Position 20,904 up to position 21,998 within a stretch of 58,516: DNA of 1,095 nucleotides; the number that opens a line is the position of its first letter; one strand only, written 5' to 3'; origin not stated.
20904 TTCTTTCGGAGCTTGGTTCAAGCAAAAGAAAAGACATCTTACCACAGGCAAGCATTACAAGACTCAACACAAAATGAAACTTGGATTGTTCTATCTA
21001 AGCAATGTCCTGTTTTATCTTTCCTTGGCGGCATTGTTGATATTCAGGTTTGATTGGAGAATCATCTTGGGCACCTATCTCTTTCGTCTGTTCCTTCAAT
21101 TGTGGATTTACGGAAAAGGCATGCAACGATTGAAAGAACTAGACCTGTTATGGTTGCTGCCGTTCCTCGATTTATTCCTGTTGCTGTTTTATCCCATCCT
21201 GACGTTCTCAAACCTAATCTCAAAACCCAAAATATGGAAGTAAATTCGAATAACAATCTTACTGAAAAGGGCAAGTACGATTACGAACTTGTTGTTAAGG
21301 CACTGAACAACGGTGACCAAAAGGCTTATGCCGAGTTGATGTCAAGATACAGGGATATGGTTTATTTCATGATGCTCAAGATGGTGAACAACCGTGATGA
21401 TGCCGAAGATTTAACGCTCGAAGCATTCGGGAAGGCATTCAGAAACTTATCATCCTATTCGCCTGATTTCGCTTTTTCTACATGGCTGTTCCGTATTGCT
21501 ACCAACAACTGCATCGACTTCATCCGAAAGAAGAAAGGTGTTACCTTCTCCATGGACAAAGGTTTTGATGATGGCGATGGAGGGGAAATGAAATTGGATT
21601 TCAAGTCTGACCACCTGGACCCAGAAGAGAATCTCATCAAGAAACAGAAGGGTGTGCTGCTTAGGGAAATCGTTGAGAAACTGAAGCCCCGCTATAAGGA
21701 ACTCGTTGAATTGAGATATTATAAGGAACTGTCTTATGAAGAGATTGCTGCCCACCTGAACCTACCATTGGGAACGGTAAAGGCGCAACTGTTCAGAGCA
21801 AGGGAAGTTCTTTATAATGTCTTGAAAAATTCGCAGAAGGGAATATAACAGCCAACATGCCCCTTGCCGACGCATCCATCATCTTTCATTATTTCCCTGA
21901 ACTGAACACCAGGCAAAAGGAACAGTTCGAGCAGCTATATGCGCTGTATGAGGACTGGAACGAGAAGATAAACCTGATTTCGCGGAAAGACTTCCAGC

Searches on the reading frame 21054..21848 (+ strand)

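Call 39: search_protein_families(library=pfam, proteins=[window:21054-21848:+], max_evalue=0.001)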
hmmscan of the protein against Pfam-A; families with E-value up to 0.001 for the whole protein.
window:21054-21848:+ (264 aa): 4 families
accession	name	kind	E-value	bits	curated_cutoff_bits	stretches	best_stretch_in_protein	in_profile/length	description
PF08281.18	Sigma70_r4_2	-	7.4e-17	61.2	25.7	1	202-251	3-52/54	Sigma-70, region 4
PF04542.20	Sigma70_r2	-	3.9e-16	59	24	1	95-161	1-69/71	Sigma-70 region 2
PF04545.22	Sigma70_r4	-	7.2e-12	45.1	24.1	1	208-253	3-48/50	Sigma-70, region 4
PF07638.17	Sigma70_ECF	-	2.6e-07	31.2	21.1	1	81-254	8-180/185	ECF sigma factor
